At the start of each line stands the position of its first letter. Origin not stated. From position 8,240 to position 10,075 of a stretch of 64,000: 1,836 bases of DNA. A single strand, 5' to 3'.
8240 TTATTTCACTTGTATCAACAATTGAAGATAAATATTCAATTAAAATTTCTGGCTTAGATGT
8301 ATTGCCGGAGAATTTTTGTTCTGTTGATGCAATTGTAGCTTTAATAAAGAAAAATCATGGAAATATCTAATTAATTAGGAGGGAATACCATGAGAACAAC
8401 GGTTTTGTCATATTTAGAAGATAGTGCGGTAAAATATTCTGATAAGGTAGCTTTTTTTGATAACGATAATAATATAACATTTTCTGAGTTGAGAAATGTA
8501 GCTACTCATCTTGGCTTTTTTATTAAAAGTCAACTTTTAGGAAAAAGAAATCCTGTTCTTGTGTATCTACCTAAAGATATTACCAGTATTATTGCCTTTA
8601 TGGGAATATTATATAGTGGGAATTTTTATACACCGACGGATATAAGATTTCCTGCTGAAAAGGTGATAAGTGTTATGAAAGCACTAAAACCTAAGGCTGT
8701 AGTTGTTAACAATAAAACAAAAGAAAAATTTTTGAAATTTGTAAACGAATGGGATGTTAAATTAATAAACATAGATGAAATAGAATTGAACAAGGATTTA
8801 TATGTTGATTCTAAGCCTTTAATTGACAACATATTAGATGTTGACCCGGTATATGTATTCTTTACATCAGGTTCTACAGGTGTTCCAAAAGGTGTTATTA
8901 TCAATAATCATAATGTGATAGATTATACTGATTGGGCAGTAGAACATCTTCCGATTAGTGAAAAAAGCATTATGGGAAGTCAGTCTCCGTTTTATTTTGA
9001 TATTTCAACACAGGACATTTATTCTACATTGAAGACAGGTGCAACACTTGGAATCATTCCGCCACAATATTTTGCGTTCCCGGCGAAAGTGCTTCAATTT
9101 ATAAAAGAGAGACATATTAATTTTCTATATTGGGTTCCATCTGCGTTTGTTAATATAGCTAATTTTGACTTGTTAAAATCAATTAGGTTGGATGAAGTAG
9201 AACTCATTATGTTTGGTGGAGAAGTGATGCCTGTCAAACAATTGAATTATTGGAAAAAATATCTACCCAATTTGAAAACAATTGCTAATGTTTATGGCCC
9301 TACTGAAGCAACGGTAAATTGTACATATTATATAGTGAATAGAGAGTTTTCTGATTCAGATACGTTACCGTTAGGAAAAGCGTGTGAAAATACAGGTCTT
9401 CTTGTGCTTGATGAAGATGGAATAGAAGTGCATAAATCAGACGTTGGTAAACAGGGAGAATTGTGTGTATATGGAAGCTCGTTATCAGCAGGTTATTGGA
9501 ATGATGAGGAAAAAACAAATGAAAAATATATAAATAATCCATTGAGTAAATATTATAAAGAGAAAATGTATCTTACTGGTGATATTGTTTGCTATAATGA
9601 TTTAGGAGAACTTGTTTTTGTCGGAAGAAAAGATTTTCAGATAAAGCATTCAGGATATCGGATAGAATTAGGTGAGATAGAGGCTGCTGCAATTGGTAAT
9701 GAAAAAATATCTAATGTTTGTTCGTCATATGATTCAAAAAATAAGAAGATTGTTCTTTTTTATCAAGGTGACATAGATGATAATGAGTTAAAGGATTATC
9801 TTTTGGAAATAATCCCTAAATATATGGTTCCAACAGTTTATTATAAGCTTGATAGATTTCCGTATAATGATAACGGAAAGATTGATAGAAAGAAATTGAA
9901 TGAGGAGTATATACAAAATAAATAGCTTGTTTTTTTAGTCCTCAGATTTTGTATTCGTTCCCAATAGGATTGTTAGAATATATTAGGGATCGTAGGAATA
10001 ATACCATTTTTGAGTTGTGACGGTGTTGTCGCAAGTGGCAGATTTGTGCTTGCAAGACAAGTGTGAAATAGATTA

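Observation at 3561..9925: Carrier-protein-dependent acyl plus aminoacyl tailoring cassette wired into a flagellin pseudaminic-acid pathway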

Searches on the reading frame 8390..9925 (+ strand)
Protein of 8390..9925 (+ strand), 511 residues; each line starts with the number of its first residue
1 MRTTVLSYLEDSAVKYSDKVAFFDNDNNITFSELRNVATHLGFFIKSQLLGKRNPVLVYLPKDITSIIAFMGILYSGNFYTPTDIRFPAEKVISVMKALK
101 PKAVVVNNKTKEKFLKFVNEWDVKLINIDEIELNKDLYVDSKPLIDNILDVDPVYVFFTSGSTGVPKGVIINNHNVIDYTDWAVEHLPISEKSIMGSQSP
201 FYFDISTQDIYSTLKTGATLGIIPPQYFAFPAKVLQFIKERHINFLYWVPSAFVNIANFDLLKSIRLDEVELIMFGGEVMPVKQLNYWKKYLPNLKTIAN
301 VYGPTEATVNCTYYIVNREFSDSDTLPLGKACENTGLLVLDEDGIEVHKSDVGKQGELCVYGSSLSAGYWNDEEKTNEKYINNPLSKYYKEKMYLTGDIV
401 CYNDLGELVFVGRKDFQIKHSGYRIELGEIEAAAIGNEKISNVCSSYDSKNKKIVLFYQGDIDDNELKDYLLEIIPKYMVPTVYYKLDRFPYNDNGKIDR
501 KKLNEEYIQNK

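Call 6: search_protein_families(library=pfam, proteins=[window:8390-9925:+], max_evalue=0.01)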
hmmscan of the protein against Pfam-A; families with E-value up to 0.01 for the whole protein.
window:8390-9925:+ (511 aa): 1 family
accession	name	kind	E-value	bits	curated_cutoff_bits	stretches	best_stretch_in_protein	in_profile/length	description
PF00501.34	AMP-binding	-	6.7e-59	200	29.9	1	9-370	1-384/384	AMP-binding enzyme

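Call 7: search_protein_families(library=ncbifam, proteins=[window:8390-9925:+], max_evalue=0.01)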
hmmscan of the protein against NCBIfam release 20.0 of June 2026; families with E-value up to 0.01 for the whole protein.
window:8390-9925:+ (511 aa): 98 families (the best 25 are shown)
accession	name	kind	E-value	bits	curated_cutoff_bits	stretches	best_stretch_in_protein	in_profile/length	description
TIGR01733.1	AA-adenyl-dom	subfamily_domain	1.8e-91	307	317.4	1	30-442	1-406/409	amino acid adenylation domain-containing protein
NF003417.0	PRK04813.1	subfamily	3.3e-89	299.8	476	1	4-507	4-503/505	D-alanine--poly(phosphoribitol) ligase subunit DltA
TIGR01734.1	D-ala-DACP-lig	equivalog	2.9e-86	290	559.85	1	5-506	2-501/504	D-alanine--poly(phosphoribitol) ligase subunit DltA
NF047350.1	aureusi_NRPS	equivalog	3.2e-70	236.6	2500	2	296-508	1705-1913/2373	aureusimine non-ribosomal peptide synthetase AusA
NF004282.0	PRK05691.1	subfamily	5.9e-64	215.1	4090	1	4-508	1132-1627/4334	non-ribosomal peptide synthase/polyketide synthase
NF041803.1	NRPS_SolG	exception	1.3e-62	211.7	2200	1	19-504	577-1071/1163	solanimycin non-ribosomal peptide synthetase SolG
TIGR03098.1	ligase_PEP_1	hypoth_equivalog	7.5e-58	196.3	592.35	1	8-505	5-516/517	acyl-CoA ligase (AMP-forming), exosortase A system-associated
NF038078.1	NRPS_MxcG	equivalog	2.5e-57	194.1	2300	1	4-507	457-960/1442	myxochelin non-ribosomal peptide synthetase MxcG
NF007605.2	PRK10252.1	equivalog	2.6e-53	180.9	2400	1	3-504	454-958/1292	enterobactin non-ribosomal peptide synthetase EntF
NF004837.0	PRK06187.1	subfamily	1.9e-42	145.2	476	1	3-510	8-525/531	long-chain-fatty-acid--CoA ligase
NF052269.1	Staph_lig_FadD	equivalog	1e-38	133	650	1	13-505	10-491/499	long-chain-fatty-acid--CoA ligase FadD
NF006182.0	PRK08316.1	subfamily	5.1e-34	117.6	663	1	2-509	10-519/523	fatty acyl-CoA synthetase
TIGR03443.1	alpha_am_amid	equivalog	6.4e-33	113.3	1030.1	2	25-432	267-718/1390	L-aminoadipate-semialdehyde dehydrogenase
NF005797.0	PRK07638.1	equivalog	2e-29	102.5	518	1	10-505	8-477/487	acyl-CoA synthetase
TIGR01923.1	menE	equivalog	6.5e-29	101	330.15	1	30-503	1-442/442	o-succinylbenzoate--CoA ligase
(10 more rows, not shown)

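Call 12: search_solved_structures(query=window:8390-9925:+, max_evalue=1e-20)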
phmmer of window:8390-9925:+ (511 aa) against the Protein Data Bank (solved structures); distinct sequences matched with E-value up to 1e-20: 78 (the best 60 are shown).
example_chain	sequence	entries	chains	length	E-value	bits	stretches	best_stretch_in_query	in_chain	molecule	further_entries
6mfy_A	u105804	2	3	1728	5.7e-114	384.9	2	5-505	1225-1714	Linear gramicidin synthase subunit A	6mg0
9be4_A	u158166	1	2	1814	6.5e-114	384.7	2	5-505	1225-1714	Linear gramicidin synthase subunit A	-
9be3_A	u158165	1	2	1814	6.5e-114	384.7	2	5-505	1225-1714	Linear gramicidin synthase subunit A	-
6mfz_A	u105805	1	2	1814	6.5e-114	384.7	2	5-505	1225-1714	Linear gramicidin synthase subunit A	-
9meh_A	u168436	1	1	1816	6.6e-114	384.7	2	5-505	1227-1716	Linear gramicidin synthase subunit A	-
8xjz_C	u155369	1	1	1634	1e-85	291.6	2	4-503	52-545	Peptide synthetase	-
9bfd_A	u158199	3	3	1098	1.7e-60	208.5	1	8-505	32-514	Tyrocidine synthase 1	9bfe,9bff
1amu_A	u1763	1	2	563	5.3e-59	203.5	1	5-505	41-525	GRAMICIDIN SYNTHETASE 1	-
4d4g_A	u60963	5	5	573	1.1e-58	202.5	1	12-503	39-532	APNAA1 | APNA A1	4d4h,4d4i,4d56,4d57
3dhv_A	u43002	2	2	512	3e-57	197.7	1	6-506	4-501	D-alanine-poly(phosphoribitol) ligase | D-alanine--poly(phosphoribitol) ligase subunit 1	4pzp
3fcc_A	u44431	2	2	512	3e-57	197.7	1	6-506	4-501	D-alanine--poly(phosphoribitol) ligase subunit 1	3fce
9bfd_B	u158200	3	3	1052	1.2e-56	195.8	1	12-503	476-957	Tyrocidine synthase 2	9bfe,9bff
3e7w_A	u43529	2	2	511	4.6e-56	193.9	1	9-508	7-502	D-alanine--poly(phosphoribitol) ligase subunit 1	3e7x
5u89_A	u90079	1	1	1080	2.3e-54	188.2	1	6-503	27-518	Amino acid adenylation domain protein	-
5es6_A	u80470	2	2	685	3.9e-54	187.5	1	14-504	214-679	Linear gramicidin synthase subunit A | Linear gramicidin synthetase subunit A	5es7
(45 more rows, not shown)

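Call 20: find_homologous_proteins(query=window:8390-9925:+, max_evalue=1e-30)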
Query window:8390-9925:+ (511 aa): 7998 proteins with E <= 1e-30 among 8000 candidates; the best 120 are listed.
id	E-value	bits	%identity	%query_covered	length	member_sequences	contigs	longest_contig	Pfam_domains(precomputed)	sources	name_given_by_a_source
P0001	0.0e+0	1159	100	100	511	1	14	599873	PF00501.35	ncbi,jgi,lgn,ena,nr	ncbi:MAG: amino acid adenylation domain-containing protein [Lachnospiraceae bacterium]|jgi:amino aci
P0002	2.5e-281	952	80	100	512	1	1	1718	PF00501.35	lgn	-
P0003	9.9e-277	937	80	100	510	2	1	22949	PF00501.35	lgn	-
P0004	1.1e-275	933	79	100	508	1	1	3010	PF00501.35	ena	-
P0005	3.0e-272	922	78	100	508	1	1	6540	PF00501.35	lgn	-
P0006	3.5e-272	922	77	100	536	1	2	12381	PF00501.35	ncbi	-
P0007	8.0e-272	921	79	100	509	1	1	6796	PF00501.35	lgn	-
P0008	6.0e-271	918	78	100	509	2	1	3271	PF00501.35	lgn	-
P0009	8.7e-271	917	78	100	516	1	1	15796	PF00501.35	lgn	-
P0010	1.1e-270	917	79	100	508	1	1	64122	PF00501.35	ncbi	-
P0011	2.7e-270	916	78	99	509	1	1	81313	PF00501.35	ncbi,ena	-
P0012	2.8e-270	915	78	100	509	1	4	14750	PF00501.35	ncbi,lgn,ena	-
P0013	2.8e-270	915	78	100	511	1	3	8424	PF00501.35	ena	-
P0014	4.8e-270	915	79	99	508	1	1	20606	PF00501.35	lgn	-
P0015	2.1e-269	913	78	100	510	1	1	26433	PF00501.35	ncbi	-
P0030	1.6e-259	880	75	100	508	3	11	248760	PF00501.35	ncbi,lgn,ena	-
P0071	5.3e-242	822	71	100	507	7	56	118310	PF00501.35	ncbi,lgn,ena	-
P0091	2.4e-234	797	67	99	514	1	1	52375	PF00501.35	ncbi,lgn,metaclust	metaclust:status=active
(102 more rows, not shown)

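Call 21: find_related_loci(query=window:8390-9925:+, collection=genome_contigs, flank=10000)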
Query window:8390-9925:+ (511 aa) in genome_contigs; peptide patterns used: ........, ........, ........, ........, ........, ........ (x = any residue, [..] = any of these).
207 stretches matched a pattern; 48 encode a relative of the query (tblastn E <= 1e-3); 48 distinct loci.
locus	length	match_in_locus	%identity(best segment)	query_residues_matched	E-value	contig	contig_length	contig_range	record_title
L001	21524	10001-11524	79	1-510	0e+0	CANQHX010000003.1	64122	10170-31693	MAG: uncultured Lachnospiraceae bacterium isolate Lapin-030__bin47 genome assembly, contig: Lapin-030__NODE_661_length_6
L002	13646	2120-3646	78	1-511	0e+0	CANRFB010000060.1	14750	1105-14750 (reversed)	MAG: uncultured Clostridia bacterium isolate Lapin-023__bin87 genome assembly, contig: Lapin-023__NODE_5303_length_14750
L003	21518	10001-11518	78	1-508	0e+0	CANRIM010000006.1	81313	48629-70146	MAG: uncultured Lachnospiraceae bacterium isolate Lapin-019__bin22 genome assembly, contig: Lapin-019__NODE_131_length_8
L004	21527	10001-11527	73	1-510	0e+0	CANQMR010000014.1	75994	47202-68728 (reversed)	MAG: uncultured Lachnospiraceae bacterium isolate Lapin-012__bin90 genome assembly, contig: Lapin-012__NODE_643_length_7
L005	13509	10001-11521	73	1-508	0e+0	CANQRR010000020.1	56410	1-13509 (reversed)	MAG: uncultured Lachnospiraceae bacterium isolate Lapin-008__bin26 genome assembly, contig: Lapin-008__NODE_693_length_5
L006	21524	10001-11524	73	1-509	0e+0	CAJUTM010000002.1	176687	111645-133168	MAG TPA_asm: uncultured Eubacterium sp. isolate MGBC165605 genome assembly, contig: MGBC165605.2, whole genome shotgun s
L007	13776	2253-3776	71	1-509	0e+0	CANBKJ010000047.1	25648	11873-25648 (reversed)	MAG TPA_asm: uncultured Lachnoclostridium sp. isolate SRR14862902_bin.27_metawrap_v1.3_MAG genome assembly, contig: NODE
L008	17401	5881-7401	72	1-508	0e+0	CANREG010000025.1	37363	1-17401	MAG: uncultured Lachnospiraceae bacterium isolate Lapin-024__bin24 genome assembly, contig: Lapin-024__NODE_1396_length_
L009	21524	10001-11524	72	1-509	0e+0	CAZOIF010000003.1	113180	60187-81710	MAG TPA_asm: uncultured Eubacterium sp. isolate SRP199465_co1_332 genome assembly, contig: NODE_208_length_113180_cov_13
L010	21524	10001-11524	71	1-509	0e+0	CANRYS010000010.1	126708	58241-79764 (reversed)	MAG TPA_asm: uncultured Roseburia sp. isolate SRR15730540_bin.18_metawrap_v1.3_MAG genome assembly, contig: NODE.191_len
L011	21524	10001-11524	71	1-509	0e+0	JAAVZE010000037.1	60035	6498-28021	MAG: Eubacterium sp. isolate ABMPRH_180_1 k141_331877, whole genome shotgun sequence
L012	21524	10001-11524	71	1-509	0e+0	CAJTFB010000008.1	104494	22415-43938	Eubacteriaceae bacterium isolate C22_46_EX_BP genome assembly, contig: MGBC000156.8, whole genome shotgun sequence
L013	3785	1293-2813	71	1-508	0e+0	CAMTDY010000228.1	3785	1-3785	MAG TPA_asm: uncultured Roseburia sp. isolate SRR13840088_bin.5_metawrap_v1.3_MAG genome assembly, contig: NODE.4283_len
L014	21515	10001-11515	72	4-509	0e+0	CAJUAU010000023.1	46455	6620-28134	MAG TPA_asm: uncultured Eubacterium sp. isolate MGBC118394 genome assembly, contig: MGBC118394.23, whole genome shotgun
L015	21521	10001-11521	72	1-508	0e+0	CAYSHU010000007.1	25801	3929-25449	MAG TPA_asm: uncultured Ruminococcus sp. isolate SRP199465_co1_571 genome assembly, contig: NODE_4757_length_25801_cov_5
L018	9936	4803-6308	62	1-503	0e+0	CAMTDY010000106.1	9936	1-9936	MAG TPA_asm: uncultured Roseburia sp. isolate SRR13840088_bin.5_metawrap_v1.3_MAG genome assembly, contig: NODE.963_leng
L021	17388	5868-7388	71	1-509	0e+0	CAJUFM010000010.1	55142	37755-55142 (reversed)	MAG TPA_asm: uncultured Eubacterium sp. isolate MGBC128531 genome assembly, contig: MGBC128531.10, whole genome shotgun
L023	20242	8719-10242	71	1-509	0e+0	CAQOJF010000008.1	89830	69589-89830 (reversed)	MAG TPA_asm: uncultured Eubacterium sp. isolate MGBC163646 genome assembly, contig: MGBC163646.8, whole genome shotgun s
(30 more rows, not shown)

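Call 24: find_encoding_contigs(protein=P0001, flank=10000, max_places=4)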
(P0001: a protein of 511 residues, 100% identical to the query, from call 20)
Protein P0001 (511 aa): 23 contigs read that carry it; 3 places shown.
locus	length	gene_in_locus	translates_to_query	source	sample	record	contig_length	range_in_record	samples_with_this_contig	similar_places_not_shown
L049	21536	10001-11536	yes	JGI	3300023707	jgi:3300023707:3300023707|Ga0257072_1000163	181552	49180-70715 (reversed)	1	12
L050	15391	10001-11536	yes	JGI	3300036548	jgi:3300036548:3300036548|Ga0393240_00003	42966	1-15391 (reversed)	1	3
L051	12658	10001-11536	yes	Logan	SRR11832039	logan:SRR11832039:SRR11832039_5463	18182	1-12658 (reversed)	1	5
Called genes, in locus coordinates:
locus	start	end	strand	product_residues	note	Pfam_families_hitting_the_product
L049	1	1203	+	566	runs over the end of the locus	PF01973:MptE-like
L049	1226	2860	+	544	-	PF26154:DUF8042 (faint), PF20157:Maf_flag10_N (weak), PF01973:MptE-like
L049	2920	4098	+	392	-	PF13524:Glyco_trans_1_2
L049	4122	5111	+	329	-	PF01073:3Beta_HSD, PF01370:Epimerase, PF02719:Polysacc_synt_2, PF04321:RmlD_sub_bind, PF05368:NmrA (weak), PF07993:NAD_binding_4, PF13460:NAD_binding_10 (weak), PF16363:GDP_Man_Dehyd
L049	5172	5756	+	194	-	-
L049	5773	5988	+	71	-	PF00550:PP-binding (weak)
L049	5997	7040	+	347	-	PF08545:ACP_syn_III, PF08541:ACP_syn_III_C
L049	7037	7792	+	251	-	PF23441:SDR, PF00106:adh_short, PF08659:KR, PF13561:adh_short_C2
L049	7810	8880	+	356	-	PF08541:ACP_syn_III_C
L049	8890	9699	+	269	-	PF00583:Acetyltransf_1, PF13673:Acetyltransf_10, PF13508:Acetyltransf_7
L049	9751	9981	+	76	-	-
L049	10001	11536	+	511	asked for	PF00501:AMP-binding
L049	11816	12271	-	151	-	PF13302:Acetyltransf_3, PF13523:Acetyltransf_8 (weak), PF00583:Acetyltransf_1 (weak)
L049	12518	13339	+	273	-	PF00669:Flagellin_N, PF00700:Flagellin_C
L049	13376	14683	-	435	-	PF13712:Glyco_tranf_2_5, PF13489:Methyltransf_23, PF07021:MetW, PF08241:Methyltransf_11, PF08242:Methyltransf_12, PF13649:Methyltransf_25, PF13847:Methyltransf_31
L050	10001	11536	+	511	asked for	PF00501:AMP-binding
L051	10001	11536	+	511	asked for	PF00501:AMP-binding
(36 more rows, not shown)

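Call 29: find_encoding_contigs(protein=P0030, flank=10000, max_places=1)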
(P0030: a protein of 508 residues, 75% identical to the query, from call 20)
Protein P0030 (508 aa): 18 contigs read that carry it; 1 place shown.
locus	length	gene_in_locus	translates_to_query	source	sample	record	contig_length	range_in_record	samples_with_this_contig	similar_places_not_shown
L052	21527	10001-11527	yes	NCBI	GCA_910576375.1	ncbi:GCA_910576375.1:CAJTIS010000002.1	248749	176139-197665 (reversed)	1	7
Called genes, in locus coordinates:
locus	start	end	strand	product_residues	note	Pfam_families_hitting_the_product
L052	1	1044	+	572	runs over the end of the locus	-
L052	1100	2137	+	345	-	PF01381:HTH_3, PF13560:HTH_31 (weak)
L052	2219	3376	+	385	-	PF01041:DegT_DnrJ_EryC1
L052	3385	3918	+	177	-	PF13302:Acetyltransf_3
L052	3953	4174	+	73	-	-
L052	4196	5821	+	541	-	PF01039:Carboxyl_trans, PF03255:ACCA, PF01039:Carboxyl_trans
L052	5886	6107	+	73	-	PF00550:PP-binding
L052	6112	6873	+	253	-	PF00106:adh_short, PF08659:KR, PF13561:adh_short_C2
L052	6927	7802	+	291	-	PF02522:Antibiotic_NAT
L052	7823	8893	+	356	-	PF08545:ACP_syn_III (weak), PF08541:ACP_syn_III_C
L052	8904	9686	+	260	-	PF00583:Acetyltransf_1, PF13508:Acetyltransf_7 (weak), PF08445:FR47 (faint)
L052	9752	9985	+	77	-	-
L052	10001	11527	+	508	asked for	PF00501:AMP-binding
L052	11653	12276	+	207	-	PF00753:Lactamase_B, PF23023:Anti-Pycsar_Apyc1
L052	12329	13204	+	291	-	PF00698:Acyl_transf_1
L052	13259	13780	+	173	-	PF13302:Acetyltransf_3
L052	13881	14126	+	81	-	-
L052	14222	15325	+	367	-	PF03062:MBOAT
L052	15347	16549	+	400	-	PF16822:ALGX (weak)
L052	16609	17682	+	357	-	PF01073:3Beta_HSD, PF01370:Epimerase, PF02719:Polysacc_synt_2, PF04321:RmlD_sub_bind, PF16363:GDP_Man_Dehyd, PF07993:NAD_binding_4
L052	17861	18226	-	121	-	PF01638:HxlR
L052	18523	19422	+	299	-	PF04055:Radical_SAM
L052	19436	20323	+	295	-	PF04055:Radical_SAM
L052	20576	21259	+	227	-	PF19498:DUF6033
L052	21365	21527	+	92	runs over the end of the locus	PF09932:DUF2164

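Call 30: find_encoding_contigs(protein=P0071, flank=10000, max_places=1)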
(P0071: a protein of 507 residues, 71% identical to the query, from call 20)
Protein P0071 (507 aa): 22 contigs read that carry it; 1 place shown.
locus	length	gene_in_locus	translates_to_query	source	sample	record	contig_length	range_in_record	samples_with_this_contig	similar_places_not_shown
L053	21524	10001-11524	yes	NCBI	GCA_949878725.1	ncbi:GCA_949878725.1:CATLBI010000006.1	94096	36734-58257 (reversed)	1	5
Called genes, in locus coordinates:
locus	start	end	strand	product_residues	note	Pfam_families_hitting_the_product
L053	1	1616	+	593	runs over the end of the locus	PF02776:TPP_enzyme_N, PF00205:TPP_enzyme_M, PF02775:TPP_enzyme_C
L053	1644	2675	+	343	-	PF03102:NeuB, PF08666:SAF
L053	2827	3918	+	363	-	PF04443:LuxE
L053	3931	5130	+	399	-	PF05893:LuxC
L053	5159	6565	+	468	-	PF00501:AMP-binding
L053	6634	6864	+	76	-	PF00550:PP-binding (weak)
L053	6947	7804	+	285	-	PF02522:Antibiotic_NAT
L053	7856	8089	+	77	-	PF00550:PP-binding (weak), PF14573:PP-binding_2 (weak)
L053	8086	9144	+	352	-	PF08545:ACP_syn_III (weak), PF08541:ACP_syn_III_C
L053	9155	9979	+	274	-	-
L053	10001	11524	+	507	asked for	PF00501:AMP-binding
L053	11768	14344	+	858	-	PF00512:HisKA, PF02518:HATPase_c, PF00072:Response_reg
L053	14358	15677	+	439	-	PF01547:SBP_bac_1, PF13416:SBP_bac_8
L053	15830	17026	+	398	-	-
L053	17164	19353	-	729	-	PF04616:Glyco_hydro_43, PF03422:CBM_6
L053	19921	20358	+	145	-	-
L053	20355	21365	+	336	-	-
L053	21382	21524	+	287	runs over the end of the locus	PF19293:CdaA_N, PF02457:DAC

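Call 31: find_encoding_contigs(protein=P0091, flank=10000, max_places=1)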
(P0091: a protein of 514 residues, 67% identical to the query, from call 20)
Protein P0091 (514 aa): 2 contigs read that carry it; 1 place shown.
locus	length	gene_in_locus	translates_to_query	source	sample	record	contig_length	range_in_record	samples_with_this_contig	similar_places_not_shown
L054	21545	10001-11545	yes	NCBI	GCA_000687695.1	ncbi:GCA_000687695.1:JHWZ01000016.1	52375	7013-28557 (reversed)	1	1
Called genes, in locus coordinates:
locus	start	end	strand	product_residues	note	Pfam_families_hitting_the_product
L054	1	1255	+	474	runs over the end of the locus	PF03721:UDPG_MGDP_dh_N, PF00984:UDPG_MGDP_dh, PF03720:UDPG_MGDP_dh_C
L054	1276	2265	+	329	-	PF01073:3Beta_HSD, PF01370:Epimerase, PF02719:Polysacc_synt_2 (weak), PF04321:RmlD_sub_bind, PF13460:NAD_binding_10, PF16363:GDP_Man_Dehyd, PF07993:NAD_binding_4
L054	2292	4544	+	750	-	PF04991:LicD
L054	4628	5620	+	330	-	-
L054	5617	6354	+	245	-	PF00106:adh_short, PF01370:Epimerase, PF08659:KR, PF13561:adh_short_C2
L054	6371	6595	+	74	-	PF00550:PP-binding (weak)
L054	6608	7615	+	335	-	PF08545:ACP_syn_III, PF08541:ACP_syn_III_C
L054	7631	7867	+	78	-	-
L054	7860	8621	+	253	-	PF00106:adh_short, PF08659:KR, PF13561:adh_short_C2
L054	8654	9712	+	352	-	PF08541:ACP_syn_III_C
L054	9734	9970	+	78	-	-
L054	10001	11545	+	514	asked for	PF00501:AMP-binding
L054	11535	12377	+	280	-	-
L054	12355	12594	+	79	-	-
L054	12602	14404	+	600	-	PF02776:TPP_enzyme_N, PF00205:TPP_enzyme_M, PF02775:TPP_enzyme_C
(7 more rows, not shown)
